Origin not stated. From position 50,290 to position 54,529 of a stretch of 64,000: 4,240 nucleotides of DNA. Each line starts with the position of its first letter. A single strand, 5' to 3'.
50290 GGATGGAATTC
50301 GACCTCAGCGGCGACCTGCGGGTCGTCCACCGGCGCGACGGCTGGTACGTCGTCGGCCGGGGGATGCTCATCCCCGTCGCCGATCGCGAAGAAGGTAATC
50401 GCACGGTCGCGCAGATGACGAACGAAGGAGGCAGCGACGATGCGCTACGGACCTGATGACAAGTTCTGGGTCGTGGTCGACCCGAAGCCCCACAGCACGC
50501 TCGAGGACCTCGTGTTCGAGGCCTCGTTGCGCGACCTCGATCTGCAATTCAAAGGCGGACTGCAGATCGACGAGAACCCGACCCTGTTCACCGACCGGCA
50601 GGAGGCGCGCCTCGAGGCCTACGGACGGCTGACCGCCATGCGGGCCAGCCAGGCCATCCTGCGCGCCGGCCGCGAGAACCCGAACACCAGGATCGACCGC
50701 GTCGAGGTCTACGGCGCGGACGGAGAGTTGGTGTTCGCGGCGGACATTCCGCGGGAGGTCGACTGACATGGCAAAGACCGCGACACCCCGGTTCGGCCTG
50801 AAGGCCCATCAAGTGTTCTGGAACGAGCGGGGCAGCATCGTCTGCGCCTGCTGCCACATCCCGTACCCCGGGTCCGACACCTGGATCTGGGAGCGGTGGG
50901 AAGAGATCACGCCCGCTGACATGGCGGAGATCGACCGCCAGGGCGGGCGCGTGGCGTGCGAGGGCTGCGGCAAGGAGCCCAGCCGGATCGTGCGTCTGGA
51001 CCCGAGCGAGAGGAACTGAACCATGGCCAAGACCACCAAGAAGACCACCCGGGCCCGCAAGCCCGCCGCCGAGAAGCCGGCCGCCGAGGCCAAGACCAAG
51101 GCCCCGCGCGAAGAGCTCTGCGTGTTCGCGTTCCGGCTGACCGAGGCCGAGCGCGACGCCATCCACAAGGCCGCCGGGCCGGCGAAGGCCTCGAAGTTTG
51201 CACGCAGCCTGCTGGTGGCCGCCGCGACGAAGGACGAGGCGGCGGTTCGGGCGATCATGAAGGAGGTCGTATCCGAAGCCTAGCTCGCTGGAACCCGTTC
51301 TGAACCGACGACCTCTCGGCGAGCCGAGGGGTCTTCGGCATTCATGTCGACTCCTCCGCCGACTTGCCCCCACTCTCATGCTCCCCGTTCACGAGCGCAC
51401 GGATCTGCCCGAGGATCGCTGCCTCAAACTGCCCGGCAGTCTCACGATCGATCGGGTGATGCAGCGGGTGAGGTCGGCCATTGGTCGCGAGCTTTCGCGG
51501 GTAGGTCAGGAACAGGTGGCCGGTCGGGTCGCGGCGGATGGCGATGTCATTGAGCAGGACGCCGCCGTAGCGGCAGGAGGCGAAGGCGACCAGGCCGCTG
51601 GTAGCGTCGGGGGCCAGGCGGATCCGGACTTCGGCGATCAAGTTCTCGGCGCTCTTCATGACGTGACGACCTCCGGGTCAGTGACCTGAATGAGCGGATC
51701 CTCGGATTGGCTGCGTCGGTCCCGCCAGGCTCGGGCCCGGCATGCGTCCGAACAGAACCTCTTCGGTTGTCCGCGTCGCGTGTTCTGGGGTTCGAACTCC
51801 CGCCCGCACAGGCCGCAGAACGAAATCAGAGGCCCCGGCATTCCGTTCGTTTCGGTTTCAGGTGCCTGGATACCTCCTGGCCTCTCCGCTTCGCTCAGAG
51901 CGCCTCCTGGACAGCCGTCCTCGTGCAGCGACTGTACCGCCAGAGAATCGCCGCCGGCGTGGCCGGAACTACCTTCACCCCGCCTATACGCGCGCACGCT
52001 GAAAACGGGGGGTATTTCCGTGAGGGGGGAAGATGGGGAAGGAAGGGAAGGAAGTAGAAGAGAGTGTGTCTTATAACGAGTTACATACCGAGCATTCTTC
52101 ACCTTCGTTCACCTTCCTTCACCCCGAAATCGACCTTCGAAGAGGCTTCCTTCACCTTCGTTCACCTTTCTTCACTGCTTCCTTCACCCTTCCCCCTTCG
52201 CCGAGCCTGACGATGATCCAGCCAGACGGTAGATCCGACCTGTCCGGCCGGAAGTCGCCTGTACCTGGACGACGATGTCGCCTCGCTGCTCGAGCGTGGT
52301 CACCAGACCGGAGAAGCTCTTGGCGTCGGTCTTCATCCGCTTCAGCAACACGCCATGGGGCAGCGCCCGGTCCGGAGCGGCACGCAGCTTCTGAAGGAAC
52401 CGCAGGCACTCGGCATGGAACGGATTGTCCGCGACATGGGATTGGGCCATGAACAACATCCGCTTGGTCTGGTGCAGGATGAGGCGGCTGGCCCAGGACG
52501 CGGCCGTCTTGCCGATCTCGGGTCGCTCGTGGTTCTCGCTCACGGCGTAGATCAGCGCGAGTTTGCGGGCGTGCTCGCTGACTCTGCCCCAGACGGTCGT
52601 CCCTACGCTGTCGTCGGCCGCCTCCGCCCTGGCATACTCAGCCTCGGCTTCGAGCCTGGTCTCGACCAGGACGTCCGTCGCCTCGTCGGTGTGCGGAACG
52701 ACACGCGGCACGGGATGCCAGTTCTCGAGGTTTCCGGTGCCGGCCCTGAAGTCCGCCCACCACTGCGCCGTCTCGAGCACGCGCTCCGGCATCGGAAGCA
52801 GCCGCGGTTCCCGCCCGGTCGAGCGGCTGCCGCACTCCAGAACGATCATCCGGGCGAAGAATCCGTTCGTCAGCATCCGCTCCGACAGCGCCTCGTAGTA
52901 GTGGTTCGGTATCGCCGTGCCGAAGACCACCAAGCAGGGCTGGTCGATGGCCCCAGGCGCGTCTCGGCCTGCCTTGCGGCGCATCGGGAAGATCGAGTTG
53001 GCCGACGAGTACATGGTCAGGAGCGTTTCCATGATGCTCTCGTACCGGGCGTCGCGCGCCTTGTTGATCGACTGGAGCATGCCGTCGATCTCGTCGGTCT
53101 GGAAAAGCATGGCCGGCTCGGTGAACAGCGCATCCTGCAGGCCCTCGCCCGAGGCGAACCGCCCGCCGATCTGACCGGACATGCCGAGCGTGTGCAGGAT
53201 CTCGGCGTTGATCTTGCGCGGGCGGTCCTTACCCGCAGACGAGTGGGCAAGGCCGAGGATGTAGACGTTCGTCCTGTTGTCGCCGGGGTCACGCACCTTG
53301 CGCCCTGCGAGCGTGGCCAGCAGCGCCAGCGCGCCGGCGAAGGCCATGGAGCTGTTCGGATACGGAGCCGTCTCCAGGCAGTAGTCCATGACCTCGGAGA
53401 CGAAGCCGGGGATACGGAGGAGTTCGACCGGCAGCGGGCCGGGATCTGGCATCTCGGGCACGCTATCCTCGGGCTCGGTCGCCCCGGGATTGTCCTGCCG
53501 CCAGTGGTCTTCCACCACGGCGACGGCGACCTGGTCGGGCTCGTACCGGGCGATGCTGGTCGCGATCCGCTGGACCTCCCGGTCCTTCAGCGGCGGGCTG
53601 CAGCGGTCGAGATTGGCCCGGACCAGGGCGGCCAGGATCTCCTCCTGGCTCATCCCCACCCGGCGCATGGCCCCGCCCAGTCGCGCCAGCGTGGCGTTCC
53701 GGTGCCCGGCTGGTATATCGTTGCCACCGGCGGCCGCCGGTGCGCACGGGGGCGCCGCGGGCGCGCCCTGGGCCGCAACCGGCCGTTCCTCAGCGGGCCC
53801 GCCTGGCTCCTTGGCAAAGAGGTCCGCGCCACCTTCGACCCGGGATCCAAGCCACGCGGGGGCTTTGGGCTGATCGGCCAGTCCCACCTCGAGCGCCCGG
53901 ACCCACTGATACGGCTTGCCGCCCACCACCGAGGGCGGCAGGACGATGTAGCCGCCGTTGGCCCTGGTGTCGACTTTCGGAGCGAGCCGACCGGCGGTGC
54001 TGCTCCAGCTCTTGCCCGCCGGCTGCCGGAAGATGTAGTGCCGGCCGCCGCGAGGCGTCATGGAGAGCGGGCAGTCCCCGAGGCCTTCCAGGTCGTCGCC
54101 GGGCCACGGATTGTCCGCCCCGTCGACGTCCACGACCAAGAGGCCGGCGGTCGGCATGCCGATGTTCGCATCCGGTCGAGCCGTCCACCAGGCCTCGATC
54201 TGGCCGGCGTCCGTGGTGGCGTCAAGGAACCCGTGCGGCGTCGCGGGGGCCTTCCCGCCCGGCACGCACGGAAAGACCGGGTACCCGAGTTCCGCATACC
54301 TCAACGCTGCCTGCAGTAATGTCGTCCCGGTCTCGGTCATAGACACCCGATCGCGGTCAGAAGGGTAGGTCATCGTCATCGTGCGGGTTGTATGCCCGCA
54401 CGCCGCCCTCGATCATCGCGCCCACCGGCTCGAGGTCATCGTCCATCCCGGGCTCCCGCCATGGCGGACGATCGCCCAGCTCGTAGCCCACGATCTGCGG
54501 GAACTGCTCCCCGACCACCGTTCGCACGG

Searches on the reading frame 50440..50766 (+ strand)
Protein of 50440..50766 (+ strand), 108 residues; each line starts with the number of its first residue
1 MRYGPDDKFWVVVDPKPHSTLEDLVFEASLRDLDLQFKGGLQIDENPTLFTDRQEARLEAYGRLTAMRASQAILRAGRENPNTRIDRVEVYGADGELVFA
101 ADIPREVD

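Call 38: search_protein_families(library=pfam, proteins=[window:50440-50766:+], max_evalue=0.01)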
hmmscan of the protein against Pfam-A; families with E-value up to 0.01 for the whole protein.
window:50440-50766:+ (108 aa): 1 family
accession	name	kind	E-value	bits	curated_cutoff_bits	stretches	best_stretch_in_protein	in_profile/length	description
PF21834.1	DUF6894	-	0.0038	17.8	24.1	0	39-102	9-67/69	Domain of unknown function (DUF6894)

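Call 39: search_protein_families(library=phrogs, proteins=[window:50440-50766:+], max_evalue=0.01)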
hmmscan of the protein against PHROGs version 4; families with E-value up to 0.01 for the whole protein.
window:50440-50766:+ (108 aa): 0 families

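Call 82: search_solved_structures(query=window:50440-50766:+, max_evalue=1)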
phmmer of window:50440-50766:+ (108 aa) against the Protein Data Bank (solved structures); distinct sequences matched with E-value up to 1: 0.

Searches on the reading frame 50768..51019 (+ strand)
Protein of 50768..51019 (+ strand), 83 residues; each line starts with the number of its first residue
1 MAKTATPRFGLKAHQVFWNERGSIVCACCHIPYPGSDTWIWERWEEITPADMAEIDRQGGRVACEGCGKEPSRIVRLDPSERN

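Call 38: search_protein_families(library=pfam, proteins=[window:50768-51019:+], max_evalue=0.01)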
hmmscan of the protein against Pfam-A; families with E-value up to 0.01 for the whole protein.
window:50768-51019:+ (83 aa): 0 families

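Call 39: search_protein_families(library=phrogs, proteins=[window:50768-51019:+], max_evalue=0.01)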
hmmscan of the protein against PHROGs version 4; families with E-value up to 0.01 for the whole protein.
window:50768-51019:+ (83 aa): 0 families

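Call 80: search_solved_structures(query=window:50768-51019:+, max_evalue=1)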
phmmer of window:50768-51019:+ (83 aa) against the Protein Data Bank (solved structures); distinct sequences matched with E-value up to 1: 6.
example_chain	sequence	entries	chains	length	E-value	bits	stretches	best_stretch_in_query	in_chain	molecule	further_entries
6v0a_A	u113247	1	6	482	0.087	16.4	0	8-34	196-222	Nitrite reductase (cytochrome; ammonia-forming)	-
1am2_A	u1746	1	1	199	0.11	16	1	28-69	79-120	MXE GYRA INTEIN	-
4oz6_A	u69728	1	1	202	0.12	15.9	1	28-69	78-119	Mxe gyrA intein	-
1fs7_A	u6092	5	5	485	0.25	14.9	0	18-38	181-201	CYTOCHROME C NITRITE REDUCTASE | Cytochrome c-552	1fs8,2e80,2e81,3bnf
1fs9_A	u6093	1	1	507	0.27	14.8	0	18-38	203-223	CYTOCHROME C NITRITE REDUCTASE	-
3bng_A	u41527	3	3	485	0.74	13.4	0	18-36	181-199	Cytochrome c-552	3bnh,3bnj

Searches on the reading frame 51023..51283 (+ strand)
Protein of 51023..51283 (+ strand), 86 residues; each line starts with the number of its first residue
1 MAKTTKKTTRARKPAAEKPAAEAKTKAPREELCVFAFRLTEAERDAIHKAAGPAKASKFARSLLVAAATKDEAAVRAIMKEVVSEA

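Call 38: search_protein_families(library=pfam, proteins=[window:51023-51283:+], max_evalue=0.01)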
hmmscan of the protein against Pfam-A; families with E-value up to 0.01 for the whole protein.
window:51023-51283:+ (86 aa): 0 families

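Call 39: search_protein_families(library=phrogs, proteins=[window:51023-51283:+], max_evalue=0.01)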
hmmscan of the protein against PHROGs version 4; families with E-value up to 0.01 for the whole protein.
window:51023-51283:+ (86 aa): 0 families

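Call 81: search_solved_structures(query=window:51023-51283:+, max_evalue=1)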
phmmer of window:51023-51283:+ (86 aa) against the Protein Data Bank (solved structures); distinct sequences matched with E-value up to 1: 1.
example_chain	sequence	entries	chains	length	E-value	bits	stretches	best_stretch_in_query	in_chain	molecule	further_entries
8cgn_B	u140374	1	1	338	0.11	16.6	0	39-74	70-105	60S ribosomal protein L17-A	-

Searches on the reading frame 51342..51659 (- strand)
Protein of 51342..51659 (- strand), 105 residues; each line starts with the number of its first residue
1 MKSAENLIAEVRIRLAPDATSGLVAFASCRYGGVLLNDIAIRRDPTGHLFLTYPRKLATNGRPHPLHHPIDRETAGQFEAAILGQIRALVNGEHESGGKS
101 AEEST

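Call 38: search_protein_families(library=pfam, proteins=[window:51342-51659:-], max_evalue=0.01)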
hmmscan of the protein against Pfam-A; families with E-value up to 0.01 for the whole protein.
window:51342-51659:- (105 aa): 1 family
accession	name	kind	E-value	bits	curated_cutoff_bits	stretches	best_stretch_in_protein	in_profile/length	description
PF04026.17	SpoVG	-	0.00037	21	29.6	1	8-84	3-78/82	SpoVG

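Call 39: search_protein_families(library=phrogs, proteins=[window:51342-51659:-], max_evalue=0.01)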
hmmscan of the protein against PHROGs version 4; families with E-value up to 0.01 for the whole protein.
window:51342-51659:- (105 aa): 0 families

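Call 65: search_protein_families(library=pfam, proteins=[window:51342-51659:-], max_evalue=5)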
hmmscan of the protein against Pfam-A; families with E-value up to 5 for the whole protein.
window:51342-51659:- (105 aa): 1 family
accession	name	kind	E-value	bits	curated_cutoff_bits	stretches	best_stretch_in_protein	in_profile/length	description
PF04026.17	SpoVG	-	0.00037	21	29.6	1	8-84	3-78/82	SpoVG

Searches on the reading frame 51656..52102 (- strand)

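Call 79: search_protein_families(library=phrogs, proteins=[window:51656-52102:-], max_evalue=0.01)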
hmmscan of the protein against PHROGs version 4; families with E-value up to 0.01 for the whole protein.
window:51656-52102:- (148 aa): 7 families
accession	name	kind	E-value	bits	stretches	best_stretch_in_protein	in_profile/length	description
phrog_2308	-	unknown function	1.7e-06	29.2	1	94-133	56-93/138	-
phrog_16925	-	unknown function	8.4e-05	23.8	1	95-134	7-44/151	-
phrog_15471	-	DNA, RNA and nucleotide metabolism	9.8e-05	23.3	1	94-141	103-147/183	HNH endonuclease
phrog_1333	-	unknown function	0.00023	22.3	1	69-134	77-137/166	-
phrog_1271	-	DNA, RNA and nucleotide metabolism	0.0003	21.3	1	96-132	215-247/361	HNH endonuclease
phrog_6975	-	unknown function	0.00047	21.4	1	88-133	8-49/149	-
phrog_13372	-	unknown function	0.0085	17.6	0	96-135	4-42/91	-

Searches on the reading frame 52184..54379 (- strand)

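Call 15: search_protein_families(library=pfam, proteins=[window:52184-54379:-], max_evalue=0.001)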
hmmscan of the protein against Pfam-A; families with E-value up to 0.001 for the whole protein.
window:52184-54379:- (731 aa): 3 families
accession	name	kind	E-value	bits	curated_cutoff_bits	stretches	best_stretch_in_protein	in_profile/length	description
PF09250.16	Prim-Pol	-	4.3e-40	138.2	22.8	1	25-176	1-158/158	Bifunctional DNA primase/polymerase, N-terminal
PF08708.16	PriCT_1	-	4.9e-16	58.5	21.1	1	221-282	7-67/67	Primase C terminal 1 (PriCT-1)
PF13148.11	DUF3987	-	5.6e-10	39.4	27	1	410-633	131-350/364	Protein of unknown function (DUF3987)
